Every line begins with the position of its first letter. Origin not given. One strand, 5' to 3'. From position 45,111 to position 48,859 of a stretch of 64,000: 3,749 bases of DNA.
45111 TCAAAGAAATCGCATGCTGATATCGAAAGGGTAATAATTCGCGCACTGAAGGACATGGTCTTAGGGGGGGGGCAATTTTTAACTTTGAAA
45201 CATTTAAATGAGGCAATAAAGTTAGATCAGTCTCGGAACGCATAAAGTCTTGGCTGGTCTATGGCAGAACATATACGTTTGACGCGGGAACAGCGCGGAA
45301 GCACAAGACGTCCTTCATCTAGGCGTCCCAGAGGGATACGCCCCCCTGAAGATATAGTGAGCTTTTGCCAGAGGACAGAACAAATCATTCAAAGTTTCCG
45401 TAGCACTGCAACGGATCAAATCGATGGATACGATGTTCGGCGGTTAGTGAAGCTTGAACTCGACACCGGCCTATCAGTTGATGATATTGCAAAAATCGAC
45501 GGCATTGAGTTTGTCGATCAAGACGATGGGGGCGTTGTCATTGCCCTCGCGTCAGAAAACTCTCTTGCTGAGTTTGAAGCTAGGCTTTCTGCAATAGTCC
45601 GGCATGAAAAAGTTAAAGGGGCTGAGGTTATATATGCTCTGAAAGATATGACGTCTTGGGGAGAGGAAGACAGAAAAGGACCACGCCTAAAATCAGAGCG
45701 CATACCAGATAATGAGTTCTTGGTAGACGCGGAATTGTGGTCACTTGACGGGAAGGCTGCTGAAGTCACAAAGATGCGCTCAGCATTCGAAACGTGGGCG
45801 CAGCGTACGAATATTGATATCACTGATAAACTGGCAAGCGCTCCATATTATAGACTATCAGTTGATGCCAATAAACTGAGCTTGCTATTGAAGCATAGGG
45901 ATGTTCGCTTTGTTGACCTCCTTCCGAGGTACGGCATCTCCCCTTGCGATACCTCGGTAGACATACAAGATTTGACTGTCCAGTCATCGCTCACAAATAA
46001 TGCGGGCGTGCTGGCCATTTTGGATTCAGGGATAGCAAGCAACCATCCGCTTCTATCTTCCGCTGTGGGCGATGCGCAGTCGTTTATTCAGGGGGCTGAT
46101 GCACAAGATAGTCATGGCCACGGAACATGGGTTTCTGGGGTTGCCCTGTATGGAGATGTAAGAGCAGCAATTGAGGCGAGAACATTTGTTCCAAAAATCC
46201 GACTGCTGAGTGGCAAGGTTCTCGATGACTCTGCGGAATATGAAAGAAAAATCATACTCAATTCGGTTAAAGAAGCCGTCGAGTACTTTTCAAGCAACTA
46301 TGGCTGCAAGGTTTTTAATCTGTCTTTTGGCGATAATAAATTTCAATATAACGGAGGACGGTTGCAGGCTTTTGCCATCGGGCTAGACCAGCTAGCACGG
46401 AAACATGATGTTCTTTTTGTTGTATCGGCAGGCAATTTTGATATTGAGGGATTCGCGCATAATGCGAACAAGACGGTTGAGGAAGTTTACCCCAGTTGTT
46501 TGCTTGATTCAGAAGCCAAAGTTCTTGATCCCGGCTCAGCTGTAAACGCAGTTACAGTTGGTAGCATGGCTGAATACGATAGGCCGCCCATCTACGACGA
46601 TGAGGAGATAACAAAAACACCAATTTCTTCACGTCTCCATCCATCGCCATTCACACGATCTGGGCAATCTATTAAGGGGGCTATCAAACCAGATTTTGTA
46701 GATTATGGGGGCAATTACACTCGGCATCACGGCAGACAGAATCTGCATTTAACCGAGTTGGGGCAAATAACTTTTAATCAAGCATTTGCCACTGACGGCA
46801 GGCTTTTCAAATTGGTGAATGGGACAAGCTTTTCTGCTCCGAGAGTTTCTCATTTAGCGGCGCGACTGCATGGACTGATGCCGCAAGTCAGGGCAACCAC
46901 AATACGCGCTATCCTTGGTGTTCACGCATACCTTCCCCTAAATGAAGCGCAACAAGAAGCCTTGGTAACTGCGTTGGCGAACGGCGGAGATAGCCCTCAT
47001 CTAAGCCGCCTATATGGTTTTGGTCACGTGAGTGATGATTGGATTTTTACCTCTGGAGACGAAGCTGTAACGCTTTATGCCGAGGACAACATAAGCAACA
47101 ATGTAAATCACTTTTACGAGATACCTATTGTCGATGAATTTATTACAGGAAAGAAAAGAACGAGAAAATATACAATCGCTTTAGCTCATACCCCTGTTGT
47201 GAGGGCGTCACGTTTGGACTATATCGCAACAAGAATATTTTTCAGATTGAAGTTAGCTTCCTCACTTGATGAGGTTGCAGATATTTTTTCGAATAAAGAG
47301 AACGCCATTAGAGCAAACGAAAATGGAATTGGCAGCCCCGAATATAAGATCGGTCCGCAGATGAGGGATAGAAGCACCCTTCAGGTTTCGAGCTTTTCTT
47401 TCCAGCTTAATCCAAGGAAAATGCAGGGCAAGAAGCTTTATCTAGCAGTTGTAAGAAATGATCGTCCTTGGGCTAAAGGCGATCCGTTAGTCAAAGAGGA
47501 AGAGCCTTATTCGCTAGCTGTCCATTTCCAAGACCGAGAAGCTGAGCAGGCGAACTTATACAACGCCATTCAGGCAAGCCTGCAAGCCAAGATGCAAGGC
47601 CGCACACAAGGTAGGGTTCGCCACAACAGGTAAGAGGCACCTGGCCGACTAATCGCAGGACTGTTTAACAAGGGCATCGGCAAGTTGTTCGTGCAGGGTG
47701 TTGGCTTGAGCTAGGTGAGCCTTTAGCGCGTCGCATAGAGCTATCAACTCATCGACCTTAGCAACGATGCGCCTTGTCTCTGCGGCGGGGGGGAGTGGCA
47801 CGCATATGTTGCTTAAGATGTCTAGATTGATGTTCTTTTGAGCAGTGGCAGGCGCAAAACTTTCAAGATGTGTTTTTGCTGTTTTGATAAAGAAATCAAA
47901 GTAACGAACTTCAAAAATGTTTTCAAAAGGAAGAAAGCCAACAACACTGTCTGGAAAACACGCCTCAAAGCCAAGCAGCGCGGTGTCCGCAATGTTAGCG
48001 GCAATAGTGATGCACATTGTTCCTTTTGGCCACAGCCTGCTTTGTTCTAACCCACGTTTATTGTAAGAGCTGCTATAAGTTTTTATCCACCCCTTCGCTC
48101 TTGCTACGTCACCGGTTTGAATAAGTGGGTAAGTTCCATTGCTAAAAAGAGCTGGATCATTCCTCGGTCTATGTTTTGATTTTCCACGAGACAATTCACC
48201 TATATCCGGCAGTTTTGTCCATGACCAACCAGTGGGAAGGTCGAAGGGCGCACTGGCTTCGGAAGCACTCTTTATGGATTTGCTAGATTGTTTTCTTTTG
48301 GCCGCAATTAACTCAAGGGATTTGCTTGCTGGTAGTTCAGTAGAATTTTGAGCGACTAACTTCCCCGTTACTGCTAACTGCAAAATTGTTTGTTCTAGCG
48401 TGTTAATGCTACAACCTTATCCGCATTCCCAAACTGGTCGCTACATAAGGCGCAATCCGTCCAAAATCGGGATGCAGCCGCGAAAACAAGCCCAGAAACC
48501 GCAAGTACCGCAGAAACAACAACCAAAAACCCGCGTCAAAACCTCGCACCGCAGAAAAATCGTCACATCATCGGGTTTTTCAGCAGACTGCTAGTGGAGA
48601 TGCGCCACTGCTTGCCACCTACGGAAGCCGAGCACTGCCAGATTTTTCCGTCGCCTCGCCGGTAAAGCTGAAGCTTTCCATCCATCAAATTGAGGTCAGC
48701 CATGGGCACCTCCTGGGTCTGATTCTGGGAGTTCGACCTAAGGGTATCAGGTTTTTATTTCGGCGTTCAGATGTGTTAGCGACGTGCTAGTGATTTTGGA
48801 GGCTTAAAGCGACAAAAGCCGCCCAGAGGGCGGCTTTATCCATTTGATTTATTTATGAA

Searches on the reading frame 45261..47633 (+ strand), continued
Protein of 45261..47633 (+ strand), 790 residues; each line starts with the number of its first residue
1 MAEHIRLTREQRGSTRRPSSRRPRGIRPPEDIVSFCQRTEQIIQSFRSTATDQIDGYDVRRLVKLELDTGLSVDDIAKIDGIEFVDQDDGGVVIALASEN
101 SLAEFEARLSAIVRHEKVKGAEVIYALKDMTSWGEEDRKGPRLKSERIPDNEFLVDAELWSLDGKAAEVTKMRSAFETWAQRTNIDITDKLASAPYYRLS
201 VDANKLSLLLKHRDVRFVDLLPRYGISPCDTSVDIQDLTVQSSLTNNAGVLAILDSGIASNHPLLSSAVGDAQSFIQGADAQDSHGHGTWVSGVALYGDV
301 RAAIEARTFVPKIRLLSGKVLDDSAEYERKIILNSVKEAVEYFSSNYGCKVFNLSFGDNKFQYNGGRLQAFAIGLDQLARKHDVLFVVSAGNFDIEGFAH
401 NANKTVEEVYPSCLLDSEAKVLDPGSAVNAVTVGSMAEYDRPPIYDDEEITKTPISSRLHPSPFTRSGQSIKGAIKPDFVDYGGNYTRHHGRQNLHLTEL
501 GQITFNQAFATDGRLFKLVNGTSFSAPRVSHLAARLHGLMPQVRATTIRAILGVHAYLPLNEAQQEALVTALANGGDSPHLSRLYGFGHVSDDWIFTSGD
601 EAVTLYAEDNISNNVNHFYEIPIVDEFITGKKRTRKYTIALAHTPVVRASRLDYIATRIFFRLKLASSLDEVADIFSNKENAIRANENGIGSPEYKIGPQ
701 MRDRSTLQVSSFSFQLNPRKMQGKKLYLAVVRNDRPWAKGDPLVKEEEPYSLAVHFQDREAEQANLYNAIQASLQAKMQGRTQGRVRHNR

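Call 75: find_encoding_contigs(protein=P0007, flank=8000, max_places=2)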
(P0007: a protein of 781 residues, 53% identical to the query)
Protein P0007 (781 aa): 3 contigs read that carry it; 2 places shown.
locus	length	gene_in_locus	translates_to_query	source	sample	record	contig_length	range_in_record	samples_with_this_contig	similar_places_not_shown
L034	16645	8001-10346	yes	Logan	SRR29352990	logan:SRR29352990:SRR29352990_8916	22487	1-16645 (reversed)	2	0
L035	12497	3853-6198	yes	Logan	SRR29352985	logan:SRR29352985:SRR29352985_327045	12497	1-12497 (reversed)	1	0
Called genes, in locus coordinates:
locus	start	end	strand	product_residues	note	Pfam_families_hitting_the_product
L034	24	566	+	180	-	PF13328:HD_4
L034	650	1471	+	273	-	PF05050:Methyltransf_21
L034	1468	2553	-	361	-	PF00724:Oxidored_FMN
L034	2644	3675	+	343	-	PF00248:Aldo_ket_red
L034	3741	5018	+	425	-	PF03721:UDPG_MGDP_dh_N, PF00984:UDPG_MGDP_dh, PF03720:UDPG_MGDP_dh_C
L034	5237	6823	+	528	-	PF20172:DUF6538 (weak), PF00589:Phage_integrase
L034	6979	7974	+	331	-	PF00004:AAA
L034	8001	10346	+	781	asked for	PF27160:Y4kK_N, PF27210:Y4kK_2nd, PF00082:Peptidase_S8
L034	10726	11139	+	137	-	-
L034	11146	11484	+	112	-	-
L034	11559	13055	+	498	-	-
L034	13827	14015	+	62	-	PF13356:Arm-DNA-bind_3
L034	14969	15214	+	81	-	-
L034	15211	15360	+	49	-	-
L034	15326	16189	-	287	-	PF12760:Zn_ribbon_IS1595 (weak), PF12762:DDE_Tnp_IS1595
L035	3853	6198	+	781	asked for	PF27160:Y4kK_N, PF27210:Y4kK_2nd, PF00082:Peptidase_S8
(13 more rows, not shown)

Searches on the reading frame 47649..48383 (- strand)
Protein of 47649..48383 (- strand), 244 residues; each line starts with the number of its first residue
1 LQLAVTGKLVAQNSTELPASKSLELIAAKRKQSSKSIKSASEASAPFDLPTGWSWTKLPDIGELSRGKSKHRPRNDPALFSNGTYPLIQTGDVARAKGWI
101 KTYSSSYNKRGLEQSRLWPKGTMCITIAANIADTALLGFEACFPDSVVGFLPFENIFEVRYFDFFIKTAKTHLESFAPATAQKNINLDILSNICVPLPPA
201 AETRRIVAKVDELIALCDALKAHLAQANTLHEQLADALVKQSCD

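Call 7: search_protein_families(library=pfam, proteins=[window:47649-48383:-], max_evalue=0.01)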
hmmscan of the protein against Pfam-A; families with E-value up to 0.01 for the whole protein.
window:47649-48383:- (244 aa): 1 family
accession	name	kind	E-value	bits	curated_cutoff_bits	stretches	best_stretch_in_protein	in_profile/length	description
PF01420.25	Methylase_S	-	1.9e-15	57.9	22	1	51-224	2-162/168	Type I restriction modification DNA specificity domain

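Call 8: search_protein_families(library=padloc, proteins=[window:47649-48383:-], max_evalue=0.01)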
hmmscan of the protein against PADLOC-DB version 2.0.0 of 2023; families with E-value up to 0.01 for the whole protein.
window:47649-48383:- (244 aa): 81 families (the best 25 are shown)
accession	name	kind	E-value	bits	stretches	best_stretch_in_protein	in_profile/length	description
PDLC03122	Specificity_I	-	2.7e-46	156.2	1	63-240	203-379/387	Type I specificity subunit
PDLC03133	Specificity_I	-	3.4e-46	156.1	1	55-207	8-159/417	Type I specificity subunit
PDLC03179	Specificity_I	-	1.3e-40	137.9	1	1-241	334-586/589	Type I specificity subunit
PDLC03127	Specificity_I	-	3e-34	116.8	1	2-241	202-447/571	Type I specificity subunit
PDLC03189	Specificity_I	-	1.6e-29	101.1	1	4-240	192-410/459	Type I specificity subunit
PDLC03196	Specificity_I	-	2.8e-27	93.2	1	1-242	325-585/792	Type I specificity subunit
PDLC03076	Specificity_I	-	8.7e-27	92.5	1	1-228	11-243/488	Type I specificity subunit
PDLC03162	Specificity_I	-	1.3e-24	84.8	1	36-239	211-406/431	Type I specificity subunit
PDLC03079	Specificity_I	-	3.1e-23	80.7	1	33-231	241-432/470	Type I specificity subunit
PDLC03099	Specificity_I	-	4.6e-22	76.7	1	45-235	193-382/405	Type I specificity subunit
PDLC04137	mad5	-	1.8e-21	74.8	1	52-234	2-389/392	mads_5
PDLC03195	Specificity_I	-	1.2e-20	71.7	1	3-240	267-506/512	Type I specificity subunit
PDLC03096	Specificity_I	-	1.9e-20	71.1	1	1-237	28-268/658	Type I specificity subunit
PDLC03056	Specificity_I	-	3.3e-20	70.1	2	179-239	382-442/590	Type I specificity subunit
PDLC03090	Specificity_I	-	4.9e-20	70.2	1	48-227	232-411/434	Type I specificity subunit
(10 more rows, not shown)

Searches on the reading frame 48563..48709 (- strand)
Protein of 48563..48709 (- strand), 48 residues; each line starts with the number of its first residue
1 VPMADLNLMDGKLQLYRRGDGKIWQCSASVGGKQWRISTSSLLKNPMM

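Call 7: search_protein_families(library=pfam, proteins=[window:48563-48709:-], max_evalue=0.01)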
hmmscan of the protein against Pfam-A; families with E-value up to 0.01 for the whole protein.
window:48563-48709:- (48 aa): 1 family
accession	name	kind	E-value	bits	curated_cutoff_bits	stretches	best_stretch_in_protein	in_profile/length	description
PF08879.15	WRC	-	0.0015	18.7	28.6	0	17-29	7-19/43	WRC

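Call 8: search_protein_families(library=padloc, proteins=[window:48563-48709:-], max_evalue=0.01)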
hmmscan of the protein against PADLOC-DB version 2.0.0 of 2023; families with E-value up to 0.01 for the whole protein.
window:48563-48709:- (48 aa): 0 families

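Call 33: find_homologous_proteins(query=window:48566-48703:-, max_evalue=1)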
Query seq(46 aa) (46 aa): 1 proteins with E <= 1 among 1 candidates.
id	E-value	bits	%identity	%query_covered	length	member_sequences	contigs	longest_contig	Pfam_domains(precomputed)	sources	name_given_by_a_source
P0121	1.3e-23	98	100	100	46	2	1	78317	-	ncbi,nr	ncbi:MAG: hypothetical protein KGI37_04700 [Alphaproteobacteria bacterium]|nr:hypothetical protein [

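Call 40: search_protein_representatives(protein=window:48566-48703:-)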
Query: 46 residues. Proteins with E-value up to 0.001 (for the whole library): 106; up to 1e-10: 1; up to 1e-30: 0. The best 106 are listed.
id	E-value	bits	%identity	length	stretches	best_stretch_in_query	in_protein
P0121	4.0e-24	97.7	100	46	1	1-46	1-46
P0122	1.1e-10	56.3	79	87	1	1-38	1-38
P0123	4.3e-09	51.3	64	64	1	5-40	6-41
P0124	9.7e-09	50.2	73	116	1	6-38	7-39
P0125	2.7e-08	48.9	35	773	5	6-43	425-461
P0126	1.1e-07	47.0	67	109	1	6-38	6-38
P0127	1.9e-07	46.2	38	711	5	2-40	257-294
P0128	2.0e-07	46.2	66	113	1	1-38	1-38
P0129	2.3e-07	46.0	34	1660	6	8-42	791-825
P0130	2.5e-07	45.9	62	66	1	5-42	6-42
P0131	2.9e-07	45.7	62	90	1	5-38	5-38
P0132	3.0e-07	45.6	34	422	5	15-41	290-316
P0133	3.2e-07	45.6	69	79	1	7-38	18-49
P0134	3.2e-07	45.6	31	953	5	7-42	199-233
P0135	3.2e-07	45.6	57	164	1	2-38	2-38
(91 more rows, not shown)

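Call 47: find_encoding_contigs(protein=P0122, flank=10000, max_places=5)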
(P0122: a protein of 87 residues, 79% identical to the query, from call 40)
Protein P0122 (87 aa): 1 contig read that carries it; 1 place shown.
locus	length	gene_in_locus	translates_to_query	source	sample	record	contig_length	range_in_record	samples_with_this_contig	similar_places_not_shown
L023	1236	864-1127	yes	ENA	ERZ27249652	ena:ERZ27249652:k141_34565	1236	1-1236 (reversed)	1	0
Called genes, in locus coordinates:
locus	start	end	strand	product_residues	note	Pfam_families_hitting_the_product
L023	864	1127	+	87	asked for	-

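Call 72: search_protein_families(library=phrogs, proteins=[window:48566-48703:-], max_evalue=0.01)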
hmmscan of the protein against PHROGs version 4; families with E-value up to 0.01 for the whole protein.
window:48566-48703:- (46 aa): 0 families
